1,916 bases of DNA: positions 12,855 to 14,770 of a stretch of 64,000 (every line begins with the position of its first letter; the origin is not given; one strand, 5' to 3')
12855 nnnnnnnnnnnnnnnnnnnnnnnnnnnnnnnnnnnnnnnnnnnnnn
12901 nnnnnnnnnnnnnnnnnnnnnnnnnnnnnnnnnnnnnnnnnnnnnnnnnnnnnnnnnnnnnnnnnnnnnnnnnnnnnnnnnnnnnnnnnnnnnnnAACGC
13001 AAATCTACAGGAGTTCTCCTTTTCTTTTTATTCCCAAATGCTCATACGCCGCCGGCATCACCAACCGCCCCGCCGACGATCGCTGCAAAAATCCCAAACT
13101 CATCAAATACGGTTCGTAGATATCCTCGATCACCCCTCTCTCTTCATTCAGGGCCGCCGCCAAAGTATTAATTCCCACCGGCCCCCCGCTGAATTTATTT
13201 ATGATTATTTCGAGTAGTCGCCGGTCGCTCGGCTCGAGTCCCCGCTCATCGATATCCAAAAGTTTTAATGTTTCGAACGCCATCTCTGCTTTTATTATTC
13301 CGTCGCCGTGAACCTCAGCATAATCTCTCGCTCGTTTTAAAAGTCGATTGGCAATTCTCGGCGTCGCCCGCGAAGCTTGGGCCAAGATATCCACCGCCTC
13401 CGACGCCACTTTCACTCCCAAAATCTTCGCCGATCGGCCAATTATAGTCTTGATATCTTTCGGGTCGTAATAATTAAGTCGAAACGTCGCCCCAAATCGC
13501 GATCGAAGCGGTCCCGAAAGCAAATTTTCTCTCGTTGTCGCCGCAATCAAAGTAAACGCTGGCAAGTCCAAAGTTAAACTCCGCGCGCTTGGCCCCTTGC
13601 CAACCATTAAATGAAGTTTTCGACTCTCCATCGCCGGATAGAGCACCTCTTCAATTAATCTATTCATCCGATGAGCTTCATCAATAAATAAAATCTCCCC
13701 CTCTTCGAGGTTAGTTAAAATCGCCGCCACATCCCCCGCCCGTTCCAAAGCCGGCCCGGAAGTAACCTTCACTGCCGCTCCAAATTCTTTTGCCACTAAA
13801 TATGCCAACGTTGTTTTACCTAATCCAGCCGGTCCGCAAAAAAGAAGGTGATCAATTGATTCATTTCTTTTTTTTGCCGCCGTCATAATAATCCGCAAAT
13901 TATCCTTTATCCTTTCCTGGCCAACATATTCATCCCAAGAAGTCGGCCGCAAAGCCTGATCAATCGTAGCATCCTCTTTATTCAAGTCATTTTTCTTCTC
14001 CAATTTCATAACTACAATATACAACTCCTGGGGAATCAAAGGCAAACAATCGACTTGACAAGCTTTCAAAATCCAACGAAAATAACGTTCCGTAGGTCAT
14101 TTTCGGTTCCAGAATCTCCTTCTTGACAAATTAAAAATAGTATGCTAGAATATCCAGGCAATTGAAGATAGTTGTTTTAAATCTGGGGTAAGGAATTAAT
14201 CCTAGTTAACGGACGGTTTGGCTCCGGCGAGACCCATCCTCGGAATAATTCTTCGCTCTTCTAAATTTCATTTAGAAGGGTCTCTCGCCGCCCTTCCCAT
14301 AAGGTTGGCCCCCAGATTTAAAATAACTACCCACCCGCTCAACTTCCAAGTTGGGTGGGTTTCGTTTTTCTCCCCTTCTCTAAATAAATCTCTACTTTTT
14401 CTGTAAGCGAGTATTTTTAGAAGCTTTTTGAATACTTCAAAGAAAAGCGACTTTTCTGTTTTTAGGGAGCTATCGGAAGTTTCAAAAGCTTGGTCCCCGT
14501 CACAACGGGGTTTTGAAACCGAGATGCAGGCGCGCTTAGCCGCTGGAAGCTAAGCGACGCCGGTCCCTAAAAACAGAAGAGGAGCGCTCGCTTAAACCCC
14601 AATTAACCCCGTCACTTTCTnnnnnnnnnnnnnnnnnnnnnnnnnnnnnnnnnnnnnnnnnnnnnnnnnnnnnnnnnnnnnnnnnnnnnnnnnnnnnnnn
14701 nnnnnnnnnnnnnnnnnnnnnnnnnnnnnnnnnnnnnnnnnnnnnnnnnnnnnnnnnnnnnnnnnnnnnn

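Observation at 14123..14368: Promoter-to-terminator sRNA candidate (~210 nt) forming a long rod-like hairpin, between ruvB and pilB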

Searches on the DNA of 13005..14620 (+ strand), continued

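Call 36: search_with_rna_model(model_id=R1, sources=[L060, L015, L023, L051], max_evalue=0.001, show_alignments=4)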
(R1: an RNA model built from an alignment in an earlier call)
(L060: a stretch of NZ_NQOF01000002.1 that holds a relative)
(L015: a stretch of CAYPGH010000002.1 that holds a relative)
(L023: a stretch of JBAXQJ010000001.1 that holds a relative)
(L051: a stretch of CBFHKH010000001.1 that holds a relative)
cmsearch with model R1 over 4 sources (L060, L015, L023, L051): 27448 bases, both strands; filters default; matches with E-value up to 0.001: 4.
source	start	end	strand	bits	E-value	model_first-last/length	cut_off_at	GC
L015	2709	2831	-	36.1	1.4e-08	1-162/162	no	0.52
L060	838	1022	+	30.8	4e-07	1-162/162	no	0.56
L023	2699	2807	-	24.3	2.7e-05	25-115/162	no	0.35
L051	2760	2914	-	24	3.1e-05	1-162/162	no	0.36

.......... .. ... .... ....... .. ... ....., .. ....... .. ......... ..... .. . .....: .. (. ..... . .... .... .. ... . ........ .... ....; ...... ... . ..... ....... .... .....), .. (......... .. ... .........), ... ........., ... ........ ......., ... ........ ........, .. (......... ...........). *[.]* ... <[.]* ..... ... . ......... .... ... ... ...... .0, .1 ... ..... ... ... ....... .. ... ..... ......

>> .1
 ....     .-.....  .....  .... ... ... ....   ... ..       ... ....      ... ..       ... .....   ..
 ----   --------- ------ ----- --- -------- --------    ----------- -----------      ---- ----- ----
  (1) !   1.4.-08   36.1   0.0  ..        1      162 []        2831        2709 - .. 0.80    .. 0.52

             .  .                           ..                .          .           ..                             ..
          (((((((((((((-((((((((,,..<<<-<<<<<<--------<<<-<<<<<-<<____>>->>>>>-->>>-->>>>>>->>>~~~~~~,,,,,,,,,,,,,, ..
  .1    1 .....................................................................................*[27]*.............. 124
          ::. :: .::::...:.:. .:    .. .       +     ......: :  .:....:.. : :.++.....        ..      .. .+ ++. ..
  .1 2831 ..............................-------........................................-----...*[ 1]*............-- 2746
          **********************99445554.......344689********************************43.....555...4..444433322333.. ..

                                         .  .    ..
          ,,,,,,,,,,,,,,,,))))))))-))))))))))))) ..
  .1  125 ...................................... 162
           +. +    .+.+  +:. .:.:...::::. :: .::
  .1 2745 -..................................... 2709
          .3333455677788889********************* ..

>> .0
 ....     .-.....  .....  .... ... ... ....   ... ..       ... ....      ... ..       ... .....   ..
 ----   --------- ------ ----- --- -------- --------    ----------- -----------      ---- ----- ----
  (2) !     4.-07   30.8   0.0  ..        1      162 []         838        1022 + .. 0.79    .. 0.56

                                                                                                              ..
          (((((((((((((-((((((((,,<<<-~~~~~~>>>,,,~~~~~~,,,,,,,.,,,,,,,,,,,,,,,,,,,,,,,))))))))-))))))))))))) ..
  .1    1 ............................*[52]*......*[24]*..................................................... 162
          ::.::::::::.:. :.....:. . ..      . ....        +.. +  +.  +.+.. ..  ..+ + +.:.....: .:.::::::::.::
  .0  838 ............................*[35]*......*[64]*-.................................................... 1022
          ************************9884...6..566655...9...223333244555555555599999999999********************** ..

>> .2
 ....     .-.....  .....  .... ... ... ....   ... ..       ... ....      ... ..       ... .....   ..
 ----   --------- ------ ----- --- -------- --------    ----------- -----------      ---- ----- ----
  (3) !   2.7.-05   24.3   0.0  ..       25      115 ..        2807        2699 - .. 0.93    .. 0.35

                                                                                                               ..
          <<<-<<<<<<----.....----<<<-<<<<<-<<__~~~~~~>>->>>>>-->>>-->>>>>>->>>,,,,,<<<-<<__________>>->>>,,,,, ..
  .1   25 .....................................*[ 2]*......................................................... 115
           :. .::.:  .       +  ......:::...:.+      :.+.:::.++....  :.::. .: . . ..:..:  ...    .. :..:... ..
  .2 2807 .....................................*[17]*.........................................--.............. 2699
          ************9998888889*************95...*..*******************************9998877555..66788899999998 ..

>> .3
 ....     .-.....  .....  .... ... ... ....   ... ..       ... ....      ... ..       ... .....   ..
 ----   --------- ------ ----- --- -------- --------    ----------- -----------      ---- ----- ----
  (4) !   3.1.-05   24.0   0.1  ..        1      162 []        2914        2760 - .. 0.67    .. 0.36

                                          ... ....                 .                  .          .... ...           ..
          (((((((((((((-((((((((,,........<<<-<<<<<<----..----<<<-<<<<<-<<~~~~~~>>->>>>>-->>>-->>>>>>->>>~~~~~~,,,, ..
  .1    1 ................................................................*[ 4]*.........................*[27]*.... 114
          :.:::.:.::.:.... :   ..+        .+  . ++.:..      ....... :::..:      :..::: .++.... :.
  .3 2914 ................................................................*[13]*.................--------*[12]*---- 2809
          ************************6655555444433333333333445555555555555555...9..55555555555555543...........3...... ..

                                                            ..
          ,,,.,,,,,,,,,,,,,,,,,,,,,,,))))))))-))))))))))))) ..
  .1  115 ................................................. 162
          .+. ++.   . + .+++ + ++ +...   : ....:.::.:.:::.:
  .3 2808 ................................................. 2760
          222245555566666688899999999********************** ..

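Call 40: search_with_rna_model(model_id=R1, sources=[window, L001, L002, L003, L004, L021, L081, L082, L083, L084, L085, L086, L087, L088, L090, L091, L092, L093, L094, L095, L096, L097, L098, L100, L101, L102, L103, L104, L106, L107, L110, L111, L114, L115, L116, L117, L118, L121, L123, L124, L125, L126, L127, L129, L130, L131, L132, L133, L134, L135, L136, L137, L138, L139, L142, L143, L146, L147, L148, L152, L153, L155, L158, L159, L162, L163, L164, L165, L166, L167, L168, L174, L177, L178, L179, L182, L184, L185, L187, L190, L191, L192, L193, L195, L197, L198, L199, L015, L023, L051, L016, L032, L028, L013, L009], max_evalue=0.00001, make_alignment=true)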
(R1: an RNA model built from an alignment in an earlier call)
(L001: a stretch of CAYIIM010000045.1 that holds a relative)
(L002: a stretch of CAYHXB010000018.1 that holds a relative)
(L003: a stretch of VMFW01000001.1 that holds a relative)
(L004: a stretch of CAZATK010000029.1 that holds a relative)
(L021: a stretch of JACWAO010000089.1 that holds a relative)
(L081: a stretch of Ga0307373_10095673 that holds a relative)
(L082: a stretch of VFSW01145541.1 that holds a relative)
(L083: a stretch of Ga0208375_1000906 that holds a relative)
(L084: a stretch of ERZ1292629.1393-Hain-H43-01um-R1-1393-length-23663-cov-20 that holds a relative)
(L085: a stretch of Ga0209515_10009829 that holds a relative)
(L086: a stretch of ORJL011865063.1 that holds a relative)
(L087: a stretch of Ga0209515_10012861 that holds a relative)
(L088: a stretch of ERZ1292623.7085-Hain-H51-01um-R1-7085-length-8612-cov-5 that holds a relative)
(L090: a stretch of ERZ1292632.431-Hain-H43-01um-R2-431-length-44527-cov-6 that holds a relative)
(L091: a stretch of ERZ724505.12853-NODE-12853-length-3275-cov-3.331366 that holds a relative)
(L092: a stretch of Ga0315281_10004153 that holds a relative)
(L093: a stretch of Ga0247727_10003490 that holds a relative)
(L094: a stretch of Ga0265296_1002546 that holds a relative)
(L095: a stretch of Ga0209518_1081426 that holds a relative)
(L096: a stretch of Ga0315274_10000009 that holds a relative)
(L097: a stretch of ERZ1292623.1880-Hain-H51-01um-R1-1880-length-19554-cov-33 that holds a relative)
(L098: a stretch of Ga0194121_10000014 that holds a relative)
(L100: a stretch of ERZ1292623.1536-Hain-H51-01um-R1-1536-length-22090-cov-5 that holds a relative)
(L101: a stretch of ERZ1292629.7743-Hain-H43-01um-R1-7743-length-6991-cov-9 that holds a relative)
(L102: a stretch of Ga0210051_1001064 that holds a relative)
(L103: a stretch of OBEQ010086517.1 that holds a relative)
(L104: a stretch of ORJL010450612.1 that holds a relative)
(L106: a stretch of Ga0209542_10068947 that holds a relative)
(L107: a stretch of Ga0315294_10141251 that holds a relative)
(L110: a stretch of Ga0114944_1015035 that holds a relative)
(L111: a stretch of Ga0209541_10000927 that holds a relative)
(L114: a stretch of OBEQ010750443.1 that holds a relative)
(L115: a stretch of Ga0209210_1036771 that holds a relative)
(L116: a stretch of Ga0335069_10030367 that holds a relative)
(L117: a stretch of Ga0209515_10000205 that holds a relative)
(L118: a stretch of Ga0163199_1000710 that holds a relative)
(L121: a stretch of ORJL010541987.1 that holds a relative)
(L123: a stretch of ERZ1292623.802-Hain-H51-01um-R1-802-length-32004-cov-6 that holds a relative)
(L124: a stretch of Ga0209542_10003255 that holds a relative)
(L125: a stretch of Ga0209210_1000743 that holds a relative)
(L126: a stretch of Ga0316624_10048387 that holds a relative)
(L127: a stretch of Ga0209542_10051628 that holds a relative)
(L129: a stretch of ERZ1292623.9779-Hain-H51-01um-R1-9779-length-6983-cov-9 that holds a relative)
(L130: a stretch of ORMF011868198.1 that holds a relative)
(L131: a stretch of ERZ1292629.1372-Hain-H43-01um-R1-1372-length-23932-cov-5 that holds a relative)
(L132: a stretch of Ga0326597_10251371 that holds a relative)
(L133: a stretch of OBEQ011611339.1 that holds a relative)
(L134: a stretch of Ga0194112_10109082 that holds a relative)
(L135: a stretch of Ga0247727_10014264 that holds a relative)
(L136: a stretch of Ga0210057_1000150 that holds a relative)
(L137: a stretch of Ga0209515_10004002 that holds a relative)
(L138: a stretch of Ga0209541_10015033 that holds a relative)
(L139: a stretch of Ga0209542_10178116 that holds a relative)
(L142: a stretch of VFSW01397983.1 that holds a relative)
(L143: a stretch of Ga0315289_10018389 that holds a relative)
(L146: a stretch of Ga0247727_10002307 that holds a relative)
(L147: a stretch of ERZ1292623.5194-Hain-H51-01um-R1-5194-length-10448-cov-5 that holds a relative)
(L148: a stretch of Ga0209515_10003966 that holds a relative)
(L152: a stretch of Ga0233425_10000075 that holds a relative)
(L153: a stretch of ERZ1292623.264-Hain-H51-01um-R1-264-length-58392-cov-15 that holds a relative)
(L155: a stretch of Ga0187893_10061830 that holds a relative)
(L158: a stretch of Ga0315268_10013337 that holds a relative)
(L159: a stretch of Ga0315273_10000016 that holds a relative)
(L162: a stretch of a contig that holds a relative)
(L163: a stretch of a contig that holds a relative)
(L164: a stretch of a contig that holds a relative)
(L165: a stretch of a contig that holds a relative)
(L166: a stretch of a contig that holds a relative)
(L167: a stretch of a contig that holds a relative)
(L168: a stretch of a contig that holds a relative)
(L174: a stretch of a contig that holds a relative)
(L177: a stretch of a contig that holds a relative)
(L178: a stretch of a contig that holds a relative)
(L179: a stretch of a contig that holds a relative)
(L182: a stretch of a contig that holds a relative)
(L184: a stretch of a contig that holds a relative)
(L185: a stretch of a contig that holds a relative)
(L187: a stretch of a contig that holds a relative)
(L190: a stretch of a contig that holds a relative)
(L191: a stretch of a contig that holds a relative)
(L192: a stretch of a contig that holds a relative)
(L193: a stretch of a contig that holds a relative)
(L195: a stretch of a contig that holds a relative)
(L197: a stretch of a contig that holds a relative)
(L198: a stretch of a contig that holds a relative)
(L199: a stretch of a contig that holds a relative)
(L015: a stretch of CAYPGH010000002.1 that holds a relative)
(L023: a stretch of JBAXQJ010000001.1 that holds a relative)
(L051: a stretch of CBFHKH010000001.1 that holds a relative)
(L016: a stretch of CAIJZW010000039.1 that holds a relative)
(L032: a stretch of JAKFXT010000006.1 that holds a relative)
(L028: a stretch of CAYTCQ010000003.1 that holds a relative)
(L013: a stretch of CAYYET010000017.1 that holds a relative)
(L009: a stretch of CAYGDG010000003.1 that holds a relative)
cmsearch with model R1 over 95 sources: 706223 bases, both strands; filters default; matches with E-value up to 0.00001: 107.
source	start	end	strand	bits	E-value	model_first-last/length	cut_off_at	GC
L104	744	905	-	155.6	2.4e-40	1-162/162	no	0.5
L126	889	1049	-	149.3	1.4e-38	1-162/162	no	0.47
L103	1226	1387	+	148.9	1.7e-38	1-162/162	no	0.49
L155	1182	1340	+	148.2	2.8e-38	1-162/162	no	0.4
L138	5887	6050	+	147.5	4.2e-38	1-162/162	no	0.45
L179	3320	3477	+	145.4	1.6e-37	1-162/162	no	0.42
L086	645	807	+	144.4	3.2e-37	1-162/162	no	0.4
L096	1721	1881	+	142.1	1.3e-36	1-162/162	no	0.47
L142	1028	1187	+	141.3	2.2e-36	1-162/162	no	0.43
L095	712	877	+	141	2.8e-36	1-162/162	no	0.53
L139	401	556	-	141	2.8e-36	1-162/162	no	0.47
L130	10799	10966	+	140.8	3.2e-36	1-162/162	no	0.38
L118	605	759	+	139.5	6.9e-36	1-162/162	no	0.48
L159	7243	7404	+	137.5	2.6e-35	1-162/162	no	0.51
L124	3504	3664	+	136.4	5.1e-35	1-162/162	no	0.43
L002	2711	2865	-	136.4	5.2e-35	1-162/162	no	0.48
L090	3507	3660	-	136.4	5.3e-35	1-162/162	no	0.47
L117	7707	7868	-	135.7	8.3e-35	1-162/162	no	0.51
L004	1970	2136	-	134.5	1.7e-34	1-162/162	no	0.42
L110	712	880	-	133.4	3.5e-34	1-162/162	no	0.5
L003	2657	2816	-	133.4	3.5e-34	1-162/162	no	0.43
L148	212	379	-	133.3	3.8e-34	1-162/162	no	0.43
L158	7380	7532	+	132.4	6.8e-34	1-162/162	no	0.49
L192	4502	4663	+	131.8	9.6e-34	1-162/162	no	0.54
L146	6706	6869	-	130.5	2.2e-33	1-162/162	no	0.48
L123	7791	7958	-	128.9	6.1e-33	1-162/162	no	0.55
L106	1835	1991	+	128.5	8.3e-33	1-162/162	no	0.4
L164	2663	2823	-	128.3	8.9e-33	1-162/162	no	0.45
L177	606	772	-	128.1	1e-32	1-162/162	no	0.46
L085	3937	4092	-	126.9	2.2e-32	1-162/162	no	0.51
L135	12510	12670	+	126.9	2.3e-32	1-162/162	no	0.5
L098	9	174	+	125.4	5.7e-32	1-162/162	no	0.45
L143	7455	7625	-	124.7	8.8e-32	1-162/162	no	0.49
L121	5391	5558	+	124.4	1.1e-31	1-162/162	no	0.45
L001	2646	2807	-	123.7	1.7e-31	1-162/162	no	0.47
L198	4434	4591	+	122.8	3.1e-31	1-162/162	no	0.46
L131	9715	9868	+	120.7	1.1e-30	1-162/162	no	0.47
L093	5594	5752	+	120.3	1.6e-30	1-162/162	no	0.49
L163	3708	3872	-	120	1.9e-30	1-162/162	no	0.41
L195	602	768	+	111.6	4e-28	1-162/162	no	0.52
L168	3513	3657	+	105.3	2.2e-26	1-162/162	no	0.45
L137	1163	1342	+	105.1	2.6e-26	1-162/162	no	0.53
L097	3628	3771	+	100.4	4.9e-25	1-162/162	no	0.42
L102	303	443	+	99.2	1.1e-24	1-162/162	no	0.43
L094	5547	5692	-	96.3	7e-24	1-162/162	no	0.45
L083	339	512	+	94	3.1e-23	1-162/162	no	0.39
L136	1005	1170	-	93.7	3.6e-23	1-162/162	no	0.42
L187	1060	1237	+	93.3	4.9e-23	1-162/162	no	0.48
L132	1850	1985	+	92.4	8.5e-23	1-162/162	no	0.5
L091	1925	2097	-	91.5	1.5e-22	1-162/162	no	0.43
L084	5347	5525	+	91.5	1.5e-22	1-162/162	no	0.54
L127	669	802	-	90.7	2.5e-22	1-162/162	no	0.5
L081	1651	1791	+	90.5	2.8e-22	1-162/162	no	0.47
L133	1302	1415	+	90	3.9e-22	1-116/162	3'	0.41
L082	1097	1235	-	89.9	4.1e-22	1-162/162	no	0.49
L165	7699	7842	+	89.3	6e-22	1-162/162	no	0.4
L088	7630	7760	+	89.3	6.2e-22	1-162/162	no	0.48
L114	904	1034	-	89.2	6.3e-22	1-162/162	no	0.47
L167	789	928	+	87.5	1.9e-21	1-162/162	no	0.47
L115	233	377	-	86.3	4.3e-21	1-162/162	no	0.41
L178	289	434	+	84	1.8e-20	1-162/162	no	0.43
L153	13430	13573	-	83.9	2e-20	1-162/162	no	0.44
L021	2696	2834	-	83.8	2e-20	1-162/162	no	0.44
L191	1925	2056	+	81.5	8.9e-20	1-162/162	no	0.52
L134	523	653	+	81.3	1e-19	1-162/162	no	0.53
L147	6598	6741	+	80.8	1.4e-19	7-156/162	no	0.46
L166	1551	1730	+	78.1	7.8e-19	1-162/162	no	0.53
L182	6395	6567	-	75.4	4.3e-18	1-162/162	no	0.41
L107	991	1119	-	74.2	9.8e-18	1-162/162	no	0.51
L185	2467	2604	+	69.3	2.1e-16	17-146/162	no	0.44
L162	703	828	+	68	5.1e-16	17-146/162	no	0.46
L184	3813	3939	+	65.4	2.6e-15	17-146/162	no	0.46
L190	2487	2609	+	52.6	9.2e-12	1-162/162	no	0.49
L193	1226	1312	+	52.5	9.9e-12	25-115/162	no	0.54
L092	4907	5036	-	50.6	3.4e-11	1-162/162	no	0.46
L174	2720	2804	+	48.7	1.1e-10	25-112/162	no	0.52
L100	12977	13034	+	47.3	2.7e-10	25-83/162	no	0.53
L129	2134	2257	-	46.8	3.7e-10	1-162/162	no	0.58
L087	1697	1817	-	46.1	5.8e-10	1-162/162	no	0.51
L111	8189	8329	+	45.4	9.1e-10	1-162/162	no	0.45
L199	1364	1421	+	41.9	8.9e-09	25-83/162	no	0.45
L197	6471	6529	+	41.4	1.2e-08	25-83/162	no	0.49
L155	1182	1340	-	41.3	1.2e-08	1-162/162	no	0.4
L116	3954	4048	-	41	1.5e-08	20-143/162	no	0.61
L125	4768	4862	-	40.5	2.2e-08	20-143/162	no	0.59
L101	4671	4728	+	40.1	2.8e-08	26-82/162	no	0.64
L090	3507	3660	+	38.5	7.6e-08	1-162/162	no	0.47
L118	605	759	-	38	1e-07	1-162/162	no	0.48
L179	3320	3477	-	36.6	2.6e-07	1-162/162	no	0.42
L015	2709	2831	-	36.1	3.5e-07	1-162/162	no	0.52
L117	7707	7868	+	36.1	3.6e-07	1-162/162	no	0.51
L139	401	556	+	35.8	4.4e-07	1-162/162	no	0.47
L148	212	379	+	34.7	8.8e-07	1-162/162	no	0.43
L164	2663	2823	+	34.7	8.9e-07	1-162/162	no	0.45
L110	712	880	+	34.2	1.2e-06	1-162/162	no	0.5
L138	5887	6050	-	34.1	1.3e-06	1-162/162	no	0.45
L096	1721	1881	-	33.9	1.4e-06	1-162/162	no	0.47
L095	712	877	-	33.6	1.7e-06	1-162/162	no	0.53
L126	889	1049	+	33.2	2.3e-06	1-162/162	no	0.47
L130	10799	10966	-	33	2.6e-06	1-162/162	no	0.38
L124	3504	3664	-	32.9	2.7e-06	1-162/162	no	0.43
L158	7380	7532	-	32.6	3.2e-06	1-162/162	no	0.49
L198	4434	4591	-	32.5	3.4e-06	1-162/162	no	0.46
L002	2711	2865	+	32.5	3.5e-06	1-162/162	no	0.48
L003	2657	2816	+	31.5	6.7e-06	1-162/162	no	0.43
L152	2606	2722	-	31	9.4e-06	23-140/162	no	0.56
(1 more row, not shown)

Alignment A3: 107 matches aligned to the model, 372 columns, each read 5' to 3' on its own strand. Consensus structure (alignment columns), stored with it:
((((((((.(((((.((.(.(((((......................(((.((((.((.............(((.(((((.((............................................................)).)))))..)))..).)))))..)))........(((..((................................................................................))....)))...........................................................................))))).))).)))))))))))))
